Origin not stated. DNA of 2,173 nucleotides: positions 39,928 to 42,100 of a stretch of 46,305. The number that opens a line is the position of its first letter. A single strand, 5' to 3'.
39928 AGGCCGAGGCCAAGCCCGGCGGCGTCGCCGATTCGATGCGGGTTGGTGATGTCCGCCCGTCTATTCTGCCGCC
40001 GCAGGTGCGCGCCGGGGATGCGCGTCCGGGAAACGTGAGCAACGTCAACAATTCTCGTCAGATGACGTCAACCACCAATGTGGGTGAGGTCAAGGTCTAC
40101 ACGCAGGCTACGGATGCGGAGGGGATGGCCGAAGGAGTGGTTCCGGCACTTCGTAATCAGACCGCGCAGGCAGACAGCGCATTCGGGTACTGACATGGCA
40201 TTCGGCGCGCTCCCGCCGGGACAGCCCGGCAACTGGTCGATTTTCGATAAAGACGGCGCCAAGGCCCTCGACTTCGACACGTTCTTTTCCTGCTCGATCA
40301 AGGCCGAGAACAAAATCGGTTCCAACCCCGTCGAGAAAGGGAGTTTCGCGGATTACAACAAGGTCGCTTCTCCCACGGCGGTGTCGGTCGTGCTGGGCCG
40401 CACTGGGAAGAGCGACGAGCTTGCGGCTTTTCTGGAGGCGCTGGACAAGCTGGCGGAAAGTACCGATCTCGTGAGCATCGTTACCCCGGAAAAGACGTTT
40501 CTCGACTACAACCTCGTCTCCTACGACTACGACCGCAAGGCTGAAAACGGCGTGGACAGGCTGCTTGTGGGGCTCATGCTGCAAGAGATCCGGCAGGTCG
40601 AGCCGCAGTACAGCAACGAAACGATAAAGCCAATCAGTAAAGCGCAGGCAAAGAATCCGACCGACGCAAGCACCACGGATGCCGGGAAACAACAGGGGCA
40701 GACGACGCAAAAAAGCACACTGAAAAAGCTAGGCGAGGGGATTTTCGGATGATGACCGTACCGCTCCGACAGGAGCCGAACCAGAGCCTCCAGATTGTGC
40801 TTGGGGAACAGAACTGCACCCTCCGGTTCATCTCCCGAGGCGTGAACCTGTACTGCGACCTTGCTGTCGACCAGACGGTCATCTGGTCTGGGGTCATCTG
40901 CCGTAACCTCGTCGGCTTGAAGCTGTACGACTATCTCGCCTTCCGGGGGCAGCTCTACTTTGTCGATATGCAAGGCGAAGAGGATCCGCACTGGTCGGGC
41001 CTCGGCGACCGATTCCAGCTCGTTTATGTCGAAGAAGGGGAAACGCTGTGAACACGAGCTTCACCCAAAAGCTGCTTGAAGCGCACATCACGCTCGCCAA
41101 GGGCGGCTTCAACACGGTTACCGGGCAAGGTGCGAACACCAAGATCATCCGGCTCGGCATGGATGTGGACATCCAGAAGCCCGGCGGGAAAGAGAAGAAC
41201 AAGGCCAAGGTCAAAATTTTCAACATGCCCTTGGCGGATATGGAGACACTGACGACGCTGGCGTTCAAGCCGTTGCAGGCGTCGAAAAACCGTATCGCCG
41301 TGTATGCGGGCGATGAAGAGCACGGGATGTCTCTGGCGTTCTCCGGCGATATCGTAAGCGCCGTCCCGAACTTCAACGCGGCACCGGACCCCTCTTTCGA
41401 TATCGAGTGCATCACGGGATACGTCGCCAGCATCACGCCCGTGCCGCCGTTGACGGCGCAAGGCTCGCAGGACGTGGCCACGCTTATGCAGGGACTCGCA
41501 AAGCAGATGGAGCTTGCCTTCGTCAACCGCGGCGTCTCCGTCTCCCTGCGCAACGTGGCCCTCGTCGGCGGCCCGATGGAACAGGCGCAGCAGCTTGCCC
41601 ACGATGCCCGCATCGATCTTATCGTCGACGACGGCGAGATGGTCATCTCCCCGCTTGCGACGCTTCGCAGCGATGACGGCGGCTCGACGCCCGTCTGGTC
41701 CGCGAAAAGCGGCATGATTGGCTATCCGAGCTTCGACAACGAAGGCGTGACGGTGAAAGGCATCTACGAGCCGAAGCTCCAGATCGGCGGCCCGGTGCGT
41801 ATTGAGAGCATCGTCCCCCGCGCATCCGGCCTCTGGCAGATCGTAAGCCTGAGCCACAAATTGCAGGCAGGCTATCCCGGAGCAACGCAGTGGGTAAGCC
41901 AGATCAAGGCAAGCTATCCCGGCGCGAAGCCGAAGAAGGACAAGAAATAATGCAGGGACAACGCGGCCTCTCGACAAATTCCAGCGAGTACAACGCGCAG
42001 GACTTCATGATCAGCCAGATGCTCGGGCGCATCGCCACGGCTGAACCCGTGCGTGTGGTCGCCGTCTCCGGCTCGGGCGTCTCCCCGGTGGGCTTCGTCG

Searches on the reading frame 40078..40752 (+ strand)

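Call 56: search_protein_families(library=pfam, proteins=[window:40078-40752:+], max_evalue=0.001)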
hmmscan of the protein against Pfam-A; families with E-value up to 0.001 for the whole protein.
window:40078-40752:+ (224 aa): 1 family
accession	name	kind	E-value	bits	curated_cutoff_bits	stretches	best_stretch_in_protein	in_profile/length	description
PF21821.3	Dit_like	-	5.1e-08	33.5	24.2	1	66-179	1-124/127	Dit-like phage tail protein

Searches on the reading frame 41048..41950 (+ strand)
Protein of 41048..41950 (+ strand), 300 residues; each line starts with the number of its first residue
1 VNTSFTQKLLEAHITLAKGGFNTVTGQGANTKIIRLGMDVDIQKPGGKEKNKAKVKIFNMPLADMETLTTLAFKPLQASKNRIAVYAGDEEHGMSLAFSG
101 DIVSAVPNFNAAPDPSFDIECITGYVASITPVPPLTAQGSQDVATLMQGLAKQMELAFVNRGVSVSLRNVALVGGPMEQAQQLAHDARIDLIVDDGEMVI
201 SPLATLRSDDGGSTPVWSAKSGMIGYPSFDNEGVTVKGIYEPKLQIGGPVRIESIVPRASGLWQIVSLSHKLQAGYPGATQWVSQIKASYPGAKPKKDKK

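Call 56: search_protein_families(library=pfam, proteins=[window:41048-41950:+], max_evalue=0.001)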
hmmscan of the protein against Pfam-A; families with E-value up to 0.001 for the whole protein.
window:41048-41950:+ (300 aa): 1 family
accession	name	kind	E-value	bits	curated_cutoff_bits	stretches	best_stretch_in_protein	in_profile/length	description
PF22759.1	E217_GP41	-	9.8e-18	64.8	27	1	36-272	19-266/279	Baseplate hub gp41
